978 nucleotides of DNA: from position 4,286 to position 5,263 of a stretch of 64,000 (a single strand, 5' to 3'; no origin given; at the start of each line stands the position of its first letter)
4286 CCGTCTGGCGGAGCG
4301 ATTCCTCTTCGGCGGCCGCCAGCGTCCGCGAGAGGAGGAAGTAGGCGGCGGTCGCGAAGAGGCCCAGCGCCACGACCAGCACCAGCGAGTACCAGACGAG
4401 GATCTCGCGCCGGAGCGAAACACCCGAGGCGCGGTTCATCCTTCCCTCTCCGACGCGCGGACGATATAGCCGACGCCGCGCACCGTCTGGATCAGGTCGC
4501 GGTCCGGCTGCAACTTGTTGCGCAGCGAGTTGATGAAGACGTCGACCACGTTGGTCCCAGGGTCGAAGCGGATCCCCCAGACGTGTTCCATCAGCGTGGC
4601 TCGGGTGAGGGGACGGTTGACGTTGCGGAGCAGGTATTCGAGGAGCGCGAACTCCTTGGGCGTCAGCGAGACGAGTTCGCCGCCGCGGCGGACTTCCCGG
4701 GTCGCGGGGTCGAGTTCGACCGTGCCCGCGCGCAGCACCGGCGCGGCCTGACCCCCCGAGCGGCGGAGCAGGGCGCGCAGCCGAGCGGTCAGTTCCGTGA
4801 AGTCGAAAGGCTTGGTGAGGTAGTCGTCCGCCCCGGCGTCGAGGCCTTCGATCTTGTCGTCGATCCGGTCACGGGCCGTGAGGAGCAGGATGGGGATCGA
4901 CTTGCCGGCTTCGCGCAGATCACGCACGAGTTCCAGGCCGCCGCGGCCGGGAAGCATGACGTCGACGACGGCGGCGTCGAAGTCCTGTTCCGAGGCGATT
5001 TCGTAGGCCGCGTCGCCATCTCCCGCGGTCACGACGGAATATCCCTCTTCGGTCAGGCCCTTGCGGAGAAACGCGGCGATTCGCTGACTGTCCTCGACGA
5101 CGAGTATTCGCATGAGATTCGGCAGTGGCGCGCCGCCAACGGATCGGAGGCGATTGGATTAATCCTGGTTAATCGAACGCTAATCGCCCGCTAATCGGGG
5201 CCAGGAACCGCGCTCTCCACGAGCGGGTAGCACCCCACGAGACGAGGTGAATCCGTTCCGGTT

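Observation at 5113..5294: Helically phased TAATC direct repeats in the divergent promoter between an OmpR-family response regulator and htrA/degP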

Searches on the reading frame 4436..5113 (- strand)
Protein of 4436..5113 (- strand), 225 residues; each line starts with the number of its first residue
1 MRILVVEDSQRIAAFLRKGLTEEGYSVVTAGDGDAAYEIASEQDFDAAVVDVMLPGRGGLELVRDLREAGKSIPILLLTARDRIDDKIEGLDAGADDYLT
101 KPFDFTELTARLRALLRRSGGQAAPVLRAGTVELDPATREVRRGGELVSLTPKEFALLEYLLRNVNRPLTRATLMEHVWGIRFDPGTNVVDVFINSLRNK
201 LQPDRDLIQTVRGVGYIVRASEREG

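Call 3: search_protein_families(library=pfam, proteins=[window:4436-5113:-])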
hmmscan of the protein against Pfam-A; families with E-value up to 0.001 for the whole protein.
window:4436-5113:- (225 aa): 3 families
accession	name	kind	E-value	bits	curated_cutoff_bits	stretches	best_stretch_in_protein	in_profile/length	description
PF00072.30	Response_reg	-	9e-30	103.5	30.2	1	3-112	1-110/111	Response regulator receiver domain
PF00486.34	Trans_reg_C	-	6.9e-26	90.6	26.2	1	146-217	2-76/77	Transcriptional regulatory protein, C terminal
PF03709.21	OKR_DC_1_N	-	0.00021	21.9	29.3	1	16-84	9-75/111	Orn/Lys/Arg decarboxylase, N-terminal domain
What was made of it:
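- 4436..5113 (-): OmpR/PhoB-family response regulator of 225 aa, with a receiver domain (D51 in the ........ context) and a winged-helix Trans_reg_C domain. Its recognition-helix region is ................. Pfam (call 3).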

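Call 6: find_homologous_proteins(query=window:4436-5113:-, max_evalue=1e-30)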
Query window:4436-5113:- (225 aa): 7980 proteins with E <= 1e-30 among 8000 candidates; the best 120 are listed.
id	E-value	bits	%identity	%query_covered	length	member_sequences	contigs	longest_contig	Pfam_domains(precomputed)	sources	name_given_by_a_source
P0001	9.1e-136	469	97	100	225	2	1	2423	PF00486.35,PF00072.31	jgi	jgi:DNA-binding response OmpR family regulator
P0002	5.6e-126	437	90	100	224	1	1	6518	PF00486.35,PF00072.31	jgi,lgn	-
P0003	4.5e-125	434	88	100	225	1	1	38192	PF00486.35,PF00072.31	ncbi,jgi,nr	ncbi:MAG: response regulator transcription factor [Gemmatimonadota bacterium]|jgi:DNA-binding respon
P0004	3.1e-124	431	88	100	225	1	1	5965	PF00486.35,PF00072.31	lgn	-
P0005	3.7e-123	427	88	100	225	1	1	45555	PF00486.35,PF00072.31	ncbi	-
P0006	4.6e-120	417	85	100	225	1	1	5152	PF00486.35,PF00072.31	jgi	jgi:two-component system OmpR family response regulator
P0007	5.1e-119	414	86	100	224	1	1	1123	PF00486.35,PF00072.31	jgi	jgi:DNA-binding response OmpR family regulator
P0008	1.0e-118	413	86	100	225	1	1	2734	PF00486.35,PF00072.31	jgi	jgi:DNA-binding response OmpR family regulator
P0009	3.8e-118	411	85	100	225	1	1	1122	PF00486.35,PF00072.31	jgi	jgi:DNA-binding response OmpR family regulator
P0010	8.4e-118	410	86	100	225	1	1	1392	PF00486.35,PF00072.31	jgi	jgi:two-component system copper resistance phosphate regulon response regulator CusR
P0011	3.2e-116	405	83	100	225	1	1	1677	PF00486.35,PF00072.31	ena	-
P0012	5.3e-116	404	84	100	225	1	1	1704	PF00486.35,PF00072.31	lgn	-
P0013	6.5e-116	404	83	100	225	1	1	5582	PF00486.35,PF00072.31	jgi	jgi:DNA-binding response OmpR family regulator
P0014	1.0e-115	403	83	100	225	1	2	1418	PF00486.35,PF00072.31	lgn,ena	-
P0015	1.1e-115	403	82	100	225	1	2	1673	PF00486.35,PF00072.31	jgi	jgi:two-component system, OmpR family, copper resistance phosphate regulon response regulator CusR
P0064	3.3e-109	382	80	98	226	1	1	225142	PF00486.35,PF00072.31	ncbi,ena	-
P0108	3.4e-105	369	77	100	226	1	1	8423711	PF00486.35,PF00072.31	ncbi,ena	-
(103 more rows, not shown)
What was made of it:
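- On Heavy-metal RR/HK subfamily (CusRS/CopRS/CzcRS; TIGR01387 and TIGR01386): The 'CusR' labels from JGI (call 6) are nearest-KO names.
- OmpR-family paralogues are abundant, with 7,980 proteins at E<=1e-30 (call 6).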

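Call 9: find_related_loci(query=window:4436-5113:-, collection=genome_contigs, flank=3000)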
Query window:4436-5113:- (225 aa) in genome_contigs; peptide patterns used: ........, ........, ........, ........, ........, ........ (x = any residue, [..] = any of these).
599 stretches matched a pattern (row limit reached: there are more); 251 encode a relative of the query (tblastn E <= 1e-3); the best 80 are kept; 80 distinct loci.
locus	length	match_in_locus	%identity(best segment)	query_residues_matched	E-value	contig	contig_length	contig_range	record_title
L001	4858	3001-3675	88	1-225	3e-129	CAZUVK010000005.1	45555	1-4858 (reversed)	MAG TPA_asm: uncultured Gemmatimonas sp. isolate SRP344714_co1_357 genome assembly, contig: NODE_1690_length_45555_cov_3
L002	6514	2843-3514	83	1-225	6e-121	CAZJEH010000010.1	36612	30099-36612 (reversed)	MAG TPA_asm: uncultured Gemmatimonas sp. isolate SRP268622_co1_219 genome assembly, contig: NODE_2173_length_36612_cov_5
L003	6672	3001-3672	79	1-224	3e-117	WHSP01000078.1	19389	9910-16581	MAG: Gemmatimonas sp. isolate Dino_bin9 NODE_78_length_19389_cov_6.158891, whole genome shotgun sequence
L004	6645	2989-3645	82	1-219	3e-117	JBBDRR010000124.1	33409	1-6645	MAG: Gemmatimonadota bacterium isolate LejiaC_67_13 Lejia_C_3022_length_33409_cov_8, whole genome shotgun sequence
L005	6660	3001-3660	80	1-220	3e-115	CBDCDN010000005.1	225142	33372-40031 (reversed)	MAG: Longimicrobiaceae bacterium isolate 34105c47-3baa-434c-b996-47e796af8917 genome assembly, contig: contig_5, whole g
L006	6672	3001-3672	77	1-224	3e-112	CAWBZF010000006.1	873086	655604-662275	MAG: uncultured Gemmatimonadales bacterium isolate MFD03066.bin.2.49 genome assembly, contig: contig_4659, whole genome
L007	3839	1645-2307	75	1-219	2e-107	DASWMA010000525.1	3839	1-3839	MAG TPA_asm: Longimicrobium sp. isolate SMAG_U3375 k141_16913, whole genome shotgun sequence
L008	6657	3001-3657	75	1-219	6e-106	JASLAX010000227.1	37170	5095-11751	MAG: Longimicrobiaceae bacterium isolate CMU.bins.247 k141_22886486, whole genome shotgun sequence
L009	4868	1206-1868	74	1-219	2e-105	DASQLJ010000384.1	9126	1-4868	MAG TPA_asm: Longimicrobium sp. isolate SMAG_U11935 k141_2306059, whole genome shotgun sequence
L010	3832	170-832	75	1-219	3e-105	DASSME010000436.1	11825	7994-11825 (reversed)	MAG TPA_asm: Longimicrobium sp. isolate SMAG_U1190 k141_1373403, whole genome shotgun sequence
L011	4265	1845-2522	73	1-224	2e-105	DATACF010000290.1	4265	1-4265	MAG TPA_asm: Longimicrobium sp. isolate SMAG_U6717 k141_1552489, whole genome shotgun sequence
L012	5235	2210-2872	74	1-219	4e-104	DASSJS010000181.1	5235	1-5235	MAG TPA_asm: Longimicrobium sp. isolate SMAG_U1121 k141_469133, whole genome shotgun sequence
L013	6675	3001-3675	77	1-225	2e-103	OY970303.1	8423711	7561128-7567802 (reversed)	MAG: uncultured Gemmatimonadales bacterium isolate MFD01275.bin.c.12 genome assembly, chromosome: 1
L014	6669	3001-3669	78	1-223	1e-102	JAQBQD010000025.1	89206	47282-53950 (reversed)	MAG: Gemmatimonadetes bacterium isolate RYN_364 scaffold_5605777, whole genome shotgun sequence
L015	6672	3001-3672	78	1-224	3e-102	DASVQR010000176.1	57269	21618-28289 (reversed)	MAG TPA_asm: Longimicrobiaceae bacterium isolate SMAG_U3213 k141_510581, whole genome shotgun sequence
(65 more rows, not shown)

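Call 16: search_solved_structures(query=window:4436-5113:-, max_evalue=1e-20)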
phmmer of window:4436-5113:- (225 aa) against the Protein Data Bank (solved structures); distinct sequences matched with E-value up to 1e-20: 55.
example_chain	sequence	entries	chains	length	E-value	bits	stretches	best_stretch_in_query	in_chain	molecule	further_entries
1kgs_A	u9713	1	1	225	1.3e-49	172.2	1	1-219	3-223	DNA BINDING RESPONSE REGULATOR D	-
9ji3_J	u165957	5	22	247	4.6e-49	170.4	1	2-220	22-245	DNA-binding response regulator | Possible two component system response transcriptional positive regulator PhoP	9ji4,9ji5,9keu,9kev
3r0j_A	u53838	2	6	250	4.8e-49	170.4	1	2-220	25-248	POSSIBLE TWO COMPONENT SYSTEM RESPONSE TRANSCRIPTIONAL POSITIVE REGULATOR PHOP | Response regulator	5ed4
7lz9_A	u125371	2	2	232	5.7e-49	170.1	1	1-219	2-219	Putative two-component system response regulator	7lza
1ys6_A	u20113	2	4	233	4.6e-48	167.2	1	2-219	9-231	Transcriptional regulatory protein prrA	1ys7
9ket_J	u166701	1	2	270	3.6e-44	154.4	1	41-220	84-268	Possible two component system response transcriptional positive regulator PhoP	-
2gwr_A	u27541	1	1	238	4.7e-44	154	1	2-217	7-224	DNA-binding response regulator mtrA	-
2oqr_A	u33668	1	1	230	2.1e-43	151.9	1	3-217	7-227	Sensory transduction protein regX3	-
8jo2_H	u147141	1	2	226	3.5e-40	141.4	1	1-219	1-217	DNA-binding transcriptional regulator BasR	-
4s04_A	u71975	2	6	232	3.9e-40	141.3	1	1-219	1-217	DNA-binding transcriptional regulator BasR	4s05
4kfc_A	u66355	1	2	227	1.5e-39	139.3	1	2-216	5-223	KDP operon transcriptional regulatory protein KdpE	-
4kny_A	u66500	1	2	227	2.3e-39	138.8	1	2-216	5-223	KDP operon transcriptional regulatory protein KdpE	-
6lgq_D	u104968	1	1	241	2.8e-39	138.4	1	2-216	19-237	DNA-binding response regulator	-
7e1b_A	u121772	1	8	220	1e-35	126.8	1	3-220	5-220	DNA-binding response regulator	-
3q9s_A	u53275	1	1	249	5.4e-35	124.5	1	2-214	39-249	DNA-binding response regulator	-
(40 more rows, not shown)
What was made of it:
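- Closest known: PmrA/BasR box. Same: BasR is among the solved structures with a full-length match (E 3.5e-40, call 16).
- Tried and rejected: The PDB neighbours are generic OmpR-family proteins (call 16).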

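Call 17: search_protein_families(library=ncbifam, proteins=[window:4436-5113:-], max_evalue=1e-10)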
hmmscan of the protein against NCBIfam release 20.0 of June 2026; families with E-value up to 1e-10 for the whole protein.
window:4436-5113:- (225 aa): 67 families (the best 25 are shown)
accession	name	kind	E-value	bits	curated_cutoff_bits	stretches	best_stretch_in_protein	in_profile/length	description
TIGR01387.1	cztR_silR_copR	subfamily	1.5e-68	230.7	279.2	1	3-217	1-217/218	heavy metal response regulator transcription factor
NF041734.1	resp_reg_RppA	equivalog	2.4e-60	203.8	250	1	1-218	1-227/229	two-component system response regulator RppA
NF007346.1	PRK09836.1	equivalog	7.4e-58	196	420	1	1-220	1-223/227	copper/silver response regulator transcription factor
TIGR02154.1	PhoB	equivalog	1.2e-57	194.8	296.2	1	2-217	4-224/226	phosphate regulon transcriptional regulator PhoB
NF012023.0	PRK15479.1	equivalog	1.2e-56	191.8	337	1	1-222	1-221/224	transcriptional regulator TctD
NF040689.1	MtrAB_MtrA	equivalog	2.9e-56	190.3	300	1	3-217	1-217/219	MtrAB system response regulator MtrA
NF007663.1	PRK10336.1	equivalog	9.3e-56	189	345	1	1-218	1-216/219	quorum sensing response regulator transcription factor QseB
NF008567.0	PRK11517.1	equivalog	1.9e-55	187.7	353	1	1-222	1-222/223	response regulator transcription factor HprR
NF007928.2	PRK10643.1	equivalog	3.4e-55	187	330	1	1-217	1-215/216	two-component system response regulator PmrA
NF041733.1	resp_reg_CseB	equivalog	7.9e-53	179.2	350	1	2-219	2-227/228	two-component system response regulator CseB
NF045944.1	ResRegRpaBCyano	equivalog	1.6e-52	178.2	330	1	4-219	1-228/229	response regulator transcription factor RpaB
NF045991.1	RespRegCtrARhodob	equivalog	4.6e-51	173.7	350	1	1-219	1-222/224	response regulator transcription factor CtrA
NF045914.1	RespRegNblR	equivalog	2.1e-50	171.4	300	1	2-220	8-227/228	response regulator transcription factor NblR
NF007005.1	PRK09468.1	equivalog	2.7e-50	171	331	1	2-218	5-231/237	osmolarity response regulator transcription factor OmpR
NF033118.1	vanR-O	exception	2.2e-49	168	505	1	1-219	4-221/233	vancomycin resistance response regulator transcription factor VanR-O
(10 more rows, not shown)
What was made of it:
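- Closest known: PmrA/BasR box. Different: The RR scores 187 on the PmrA model against a cut-off of 330 (call 17).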

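Call 46: find_encoding_contigs(protein=window:4436-5113:-, flank=10000, max_places=4)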
Protein window:4436-5113:- (225 aa): 7 contigs read that carry it; 4 places shown.
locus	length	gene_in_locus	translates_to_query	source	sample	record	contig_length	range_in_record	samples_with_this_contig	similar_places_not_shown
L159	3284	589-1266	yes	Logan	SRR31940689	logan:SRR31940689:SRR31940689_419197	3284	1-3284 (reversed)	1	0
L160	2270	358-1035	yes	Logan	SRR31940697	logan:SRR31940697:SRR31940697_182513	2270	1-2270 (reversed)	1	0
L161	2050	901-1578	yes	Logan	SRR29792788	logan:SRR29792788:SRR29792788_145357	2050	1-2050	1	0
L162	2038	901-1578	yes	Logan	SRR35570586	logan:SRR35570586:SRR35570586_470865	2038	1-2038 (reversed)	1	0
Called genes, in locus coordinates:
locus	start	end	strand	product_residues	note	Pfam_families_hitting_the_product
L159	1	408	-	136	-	?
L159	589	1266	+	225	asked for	PF00072:Response_reg, PF00486:Trans_reg_C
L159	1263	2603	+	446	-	PF00672:HAMP, PF00512:HisKA, PF02518:HATPase_c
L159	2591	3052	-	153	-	PF00293:NUDIX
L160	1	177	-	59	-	?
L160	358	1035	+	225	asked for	PF00072:Response_reg, PF00486:Trans_reg_C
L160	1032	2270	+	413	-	?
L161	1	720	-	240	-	?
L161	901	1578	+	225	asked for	PF00072:Response_reg, PF00486:Trans_reg_C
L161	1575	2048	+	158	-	?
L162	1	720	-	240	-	?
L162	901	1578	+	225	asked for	PF00072:Response_reg, PF00486:Trans_reg_C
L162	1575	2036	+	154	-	?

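Call 48: find_encoding_contigs(protein=P0108, flank=10000, max_places=1)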
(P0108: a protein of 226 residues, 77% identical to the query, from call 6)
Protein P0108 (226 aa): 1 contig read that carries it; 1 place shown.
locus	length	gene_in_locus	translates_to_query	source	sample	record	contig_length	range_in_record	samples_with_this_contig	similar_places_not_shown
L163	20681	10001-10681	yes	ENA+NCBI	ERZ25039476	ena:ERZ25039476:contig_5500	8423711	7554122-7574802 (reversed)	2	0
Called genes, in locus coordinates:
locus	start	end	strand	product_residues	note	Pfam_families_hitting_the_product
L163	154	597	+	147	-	PF01475:FUR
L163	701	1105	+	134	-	PF03203:MerC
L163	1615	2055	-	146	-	-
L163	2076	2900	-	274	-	PF00950:ABC-3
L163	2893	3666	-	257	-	PF00005:ABC_tran, PF13304:AAA_21 (faint)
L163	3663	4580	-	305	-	PF01297:ZnuA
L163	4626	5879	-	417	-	-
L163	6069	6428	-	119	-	-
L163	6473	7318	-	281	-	PF01261:AP_endonuc_2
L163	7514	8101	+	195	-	PF00719:Pyrophosphatase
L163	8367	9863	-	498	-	PF00089:Trypsin, PF13365:Trypsin_2, PF00595:PDZ (faint), PF13180:PDZ_2, PF14685:PDZ_Tricorn (weak), PF17820:PDZ_6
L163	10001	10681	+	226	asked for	PF00072:Response_reg, PF00486:Trans_reg_C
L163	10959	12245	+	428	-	PF00672:HAMP, PF00512:HisKA, PF02518:HATPase_c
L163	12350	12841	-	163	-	PF00293:NUDIX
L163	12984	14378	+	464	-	PF07332:Phage_holin_3_6, PF03631:Virul_fac_BrkB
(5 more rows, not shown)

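Call 49: find_encoding_contigs(protein=P0064, flank=10000, max_places=1)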
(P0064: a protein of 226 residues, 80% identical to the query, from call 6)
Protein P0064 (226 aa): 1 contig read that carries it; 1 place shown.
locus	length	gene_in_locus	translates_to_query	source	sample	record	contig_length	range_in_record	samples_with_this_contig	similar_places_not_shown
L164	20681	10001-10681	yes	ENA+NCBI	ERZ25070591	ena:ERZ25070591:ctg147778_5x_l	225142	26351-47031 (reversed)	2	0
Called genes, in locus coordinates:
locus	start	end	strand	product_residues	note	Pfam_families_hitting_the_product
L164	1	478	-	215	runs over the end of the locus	-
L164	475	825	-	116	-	PF03091:CutA1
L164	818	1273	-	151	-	PF07719:TPR_2 (faint), PF13424:TPR_12 (faint), PF00515:TPR_1 (faint), PF13174:TPR_6 (faint), PF13428:TPR_14 (faint), PF13432:TPR_16 (faint), PF13176:TPR_7 (faint), PF13414:TPR_11 (weak), +2 more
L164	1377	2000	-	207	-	PF03966:Trm112p (weak)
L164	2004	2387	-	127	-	PF01242:PTPS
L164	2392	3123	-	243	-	PF00106:adh_short, PF08659:KR (weak), PF13561:adh_short_C2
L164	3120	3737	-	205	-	PF01227:GTP_cyclohydroI, PF14489:QueF (faint)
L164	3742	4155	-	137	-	PF01242:PTPS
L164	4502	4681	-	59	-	-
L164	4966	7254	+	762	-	PF13620:CarboxypepD_reg, PF13715:CarbopepD_reg_2, PF07715:Plug, PF00593:TonB_dep_Rec_b-barrel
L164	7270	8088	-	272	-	PF01261:AP_endonuc_2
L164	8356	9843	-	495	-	PF00089:Trypsin, PF13365:Trypsin_2, PF00595:PDZ, PF13180:PDZ_2, PF17820:PDZ_6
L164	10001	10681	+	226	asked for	PF00072:Response_reg, PF00486:Trans_reg_C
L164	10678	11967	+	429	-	PF00672:HAMP, PF26769:HAMP_PhoQ (weak), PF00512:HisKA, PF02518:HATPase_c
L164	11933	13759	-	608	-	PF00924:MS_channel_2nd, PF21082:MS_channel_3rd (weak)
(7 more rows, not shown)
